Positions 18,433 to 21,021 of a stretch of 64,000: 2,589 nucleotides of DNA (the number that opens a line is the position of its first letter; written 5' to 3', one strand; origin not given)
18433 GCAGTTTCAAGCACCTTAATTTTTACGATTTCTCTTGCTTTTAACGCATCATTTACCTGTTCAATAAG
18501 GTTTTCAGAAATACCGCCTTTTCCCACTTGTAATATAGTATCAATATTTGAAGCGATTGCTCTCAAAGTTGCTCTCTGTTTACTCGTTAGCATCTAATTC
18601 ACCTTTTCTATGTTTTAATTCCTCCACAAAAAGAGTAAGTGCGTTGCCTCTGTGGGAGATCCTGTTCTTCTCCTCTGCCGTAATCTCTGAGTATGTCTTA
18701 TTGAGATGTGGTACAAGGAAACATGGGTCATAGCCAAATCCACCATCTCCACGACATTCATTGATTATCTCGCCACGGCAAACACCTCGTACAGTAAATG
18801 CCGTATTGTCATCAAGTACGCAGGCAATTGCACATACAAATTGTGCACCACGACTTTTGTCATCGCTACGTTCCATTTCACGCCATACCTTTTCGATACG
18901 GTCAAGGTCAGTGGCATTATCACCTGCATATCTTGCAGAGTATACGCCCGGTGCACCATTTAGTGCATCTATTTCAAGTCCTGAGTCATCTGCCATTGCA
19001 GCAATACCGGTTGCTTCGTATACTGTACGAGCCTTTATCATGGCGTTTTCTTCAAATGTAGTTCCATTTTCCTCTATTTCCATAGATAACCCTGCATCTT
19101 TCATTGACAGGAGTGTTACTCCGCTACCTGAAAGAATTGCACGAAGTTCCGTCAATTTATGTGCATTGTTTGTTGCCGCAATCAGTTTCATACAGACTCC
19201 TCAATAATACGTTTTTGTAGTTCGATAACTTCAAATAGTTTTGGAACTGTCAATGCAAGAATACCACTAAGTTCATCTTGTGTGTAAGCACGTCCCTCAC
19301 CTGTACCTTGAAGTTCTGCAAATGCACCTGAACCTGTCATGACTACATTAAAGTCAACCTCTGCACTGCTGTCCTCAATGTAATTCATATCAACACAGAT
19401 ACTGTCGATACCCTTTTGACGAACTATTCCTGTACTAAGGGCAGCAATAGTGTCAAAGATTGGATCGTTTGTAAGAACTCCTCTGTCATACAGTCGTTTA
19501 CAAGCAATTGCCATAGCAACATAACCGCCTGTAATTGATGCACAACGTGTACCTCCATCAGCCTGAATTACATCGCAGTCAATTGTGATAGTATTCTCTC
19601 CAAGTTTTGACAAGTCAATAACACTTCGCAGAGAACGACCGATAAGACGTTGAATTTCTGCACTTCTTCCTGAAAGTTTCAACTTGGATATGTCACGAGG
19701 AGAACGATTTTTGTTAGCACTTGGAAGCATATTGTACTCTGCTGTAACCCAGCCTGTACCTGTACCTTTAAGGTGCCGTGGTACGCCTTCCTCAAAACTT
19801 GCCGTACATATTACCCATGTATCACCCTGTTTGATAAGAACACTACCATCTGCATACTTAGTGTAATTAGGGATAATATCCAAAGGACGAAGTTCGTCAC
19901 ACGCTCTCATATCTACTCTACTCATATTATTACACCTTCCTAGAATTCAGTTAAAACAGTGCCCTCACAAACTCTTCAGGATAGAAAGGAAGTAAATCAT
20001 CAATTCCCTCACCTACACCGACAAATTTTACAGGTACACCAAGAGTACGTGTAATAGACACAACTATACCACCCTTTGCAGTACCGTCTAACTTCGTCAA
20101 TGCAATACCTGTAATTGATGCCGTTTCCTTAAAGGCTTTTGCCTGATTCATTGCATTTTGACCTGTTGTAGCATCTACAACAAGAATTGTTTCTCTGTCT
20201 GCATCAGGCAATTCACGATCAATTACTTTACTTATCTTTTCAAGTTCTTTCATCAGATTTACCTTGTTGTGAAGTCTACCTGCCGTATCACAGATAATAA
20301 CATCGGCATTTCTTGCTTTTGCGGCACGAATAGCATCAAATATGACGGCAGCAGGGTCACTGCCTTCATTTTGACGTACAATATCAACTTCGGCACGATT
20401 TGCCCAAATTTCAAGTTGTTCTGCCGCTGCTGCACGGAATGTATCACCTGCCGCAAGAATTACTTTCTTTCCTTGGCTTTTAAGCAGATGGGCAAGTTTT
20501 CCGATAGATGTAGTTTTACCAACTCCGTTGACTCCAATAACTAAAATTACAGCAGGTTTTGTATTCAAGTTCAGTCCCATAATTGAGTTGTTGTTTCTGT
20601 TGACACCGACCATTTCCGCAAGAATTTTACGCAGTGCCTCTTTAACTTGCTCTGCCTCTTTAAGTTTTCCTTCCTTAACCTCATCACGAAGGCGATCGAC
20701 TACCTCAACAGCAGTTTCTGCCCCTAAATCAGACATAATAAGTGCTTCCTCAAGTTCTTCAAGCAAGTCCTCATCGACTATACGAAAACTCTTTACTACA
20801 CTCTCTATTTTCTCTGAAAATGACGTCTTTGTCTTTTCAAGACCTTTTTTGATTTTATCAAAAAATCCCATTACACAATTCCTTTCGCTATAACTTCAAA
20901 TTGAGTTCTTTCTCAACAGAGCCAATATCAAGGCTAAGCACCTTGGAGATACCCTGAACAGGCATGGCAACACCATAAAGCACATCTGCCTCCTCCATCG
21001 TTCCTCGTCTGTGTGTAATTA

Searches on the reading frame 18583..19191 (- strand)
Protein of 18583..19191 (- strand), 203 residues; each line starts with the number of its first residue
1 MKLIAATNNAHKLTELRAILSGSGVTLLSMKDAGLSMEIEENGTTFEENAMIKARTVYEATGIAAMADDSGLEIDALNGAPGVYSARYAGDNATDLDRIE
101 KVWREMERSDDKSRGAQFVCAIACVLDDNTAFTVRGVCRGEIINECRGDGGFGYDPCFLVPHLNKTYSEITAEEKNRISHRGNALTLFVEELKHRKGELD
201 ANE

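Call 18: search_protein_families(library=pfam, proteins=[window:18583-19191:-], max_evalue=0.001)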
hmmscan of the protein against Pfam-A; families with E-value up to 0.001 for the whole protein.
window:18583-19191:- (203 aa): 1 family
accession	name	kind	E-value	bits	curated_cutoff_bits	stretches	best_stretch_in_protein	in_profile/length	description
PF01725.21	Ham1p_like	-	2.1e-67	227.1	22.5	1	3-190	1-185/186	Ham1 family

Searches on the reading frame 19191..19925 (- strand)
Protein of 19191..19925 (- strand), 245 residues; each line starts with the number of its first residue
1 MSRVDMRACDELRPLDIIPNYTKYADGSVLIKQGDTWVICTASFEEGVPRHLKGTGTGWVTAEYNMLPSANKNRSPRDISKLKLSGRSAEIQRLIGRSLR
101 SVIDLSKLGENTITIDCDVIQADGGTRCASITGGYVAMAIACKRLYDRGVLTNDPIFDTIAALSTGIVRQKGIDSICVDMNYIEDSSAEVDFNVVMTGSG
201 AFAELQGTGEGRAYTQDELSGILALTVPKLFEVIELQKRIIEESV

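Call 18: search_protein_families(library=pfam, proteins=[window:19191-19925:-], max_evalue=0.001)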
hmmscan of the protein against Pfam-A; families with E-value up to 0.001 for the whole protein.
window:19191-19925:- (245 aa): 2 families
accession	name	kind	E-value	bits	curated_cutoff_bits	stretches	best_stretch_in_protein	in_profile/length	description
PF01138.27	RNase_PH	-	9.9e-28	97.6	25.5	1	11-141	1-127/130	3' exoribonuclease family, domain 1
PF03725.20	RNase_PH_C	-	3.8e-05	24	20.8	1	159-225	2-63/67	3' exoribonuclease family, domain 2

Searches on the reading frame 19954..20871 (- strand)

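Call 18: search_protein_families(library=pfam, proteins=[window:19954-20871:-], max_evalue=0.001)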
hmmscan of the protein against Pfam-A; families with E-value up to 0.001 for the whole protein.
window:19954-20871:- (306 aa): 11 families
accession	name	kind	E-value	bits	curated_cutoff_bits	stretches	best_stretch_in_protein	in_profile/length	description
PF00448.28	SRP54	-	2.8e-80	269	22.7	1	106-306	1-195/196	SRP54-type protein, GTPase domain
PF02881.24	SRP54_N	-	3e-15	56.6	22.4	1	18-84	1-75/75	SRP54-type protein, helical bundle domain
PF13207.12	AAA_17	-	1.1e-06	29.4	27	1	112-212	1-94/136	AAA domain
PF13604.12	AAA_30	-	3.5e-06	27.3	27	1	105-201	17-101/191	AAA domain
PF13401.12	AAA_22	-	4.4e-06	27.5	27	1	106-216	5-110/130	AAA domain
PF00005.33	ABC_tran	-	7.5e-05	23.8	25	1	107-192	12-80/137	ABC transporter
PF13191.12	AAA_16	-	8.8e-05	23.5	32.6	1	106-234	24-140/167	AAA ATPase domain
PF01656.29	CbiA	-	0.00015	22.1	25.4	1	115-265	8-87/125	CobQ/CobB/MinD/ParA nucleotide binding domain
PF13614.12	AAA_31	-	0.00019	21.9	27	1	116-196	12-88/177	AAA domain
PF09848.15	SLFN-g3_helicase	-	0.00077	19.3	24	0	107-234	2-123/354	Schlafen group 3, DNA/RNA helicase domain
PF13245.12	AAA_19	-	0.0008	20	25.1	0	104-201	9-103/134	AAA domain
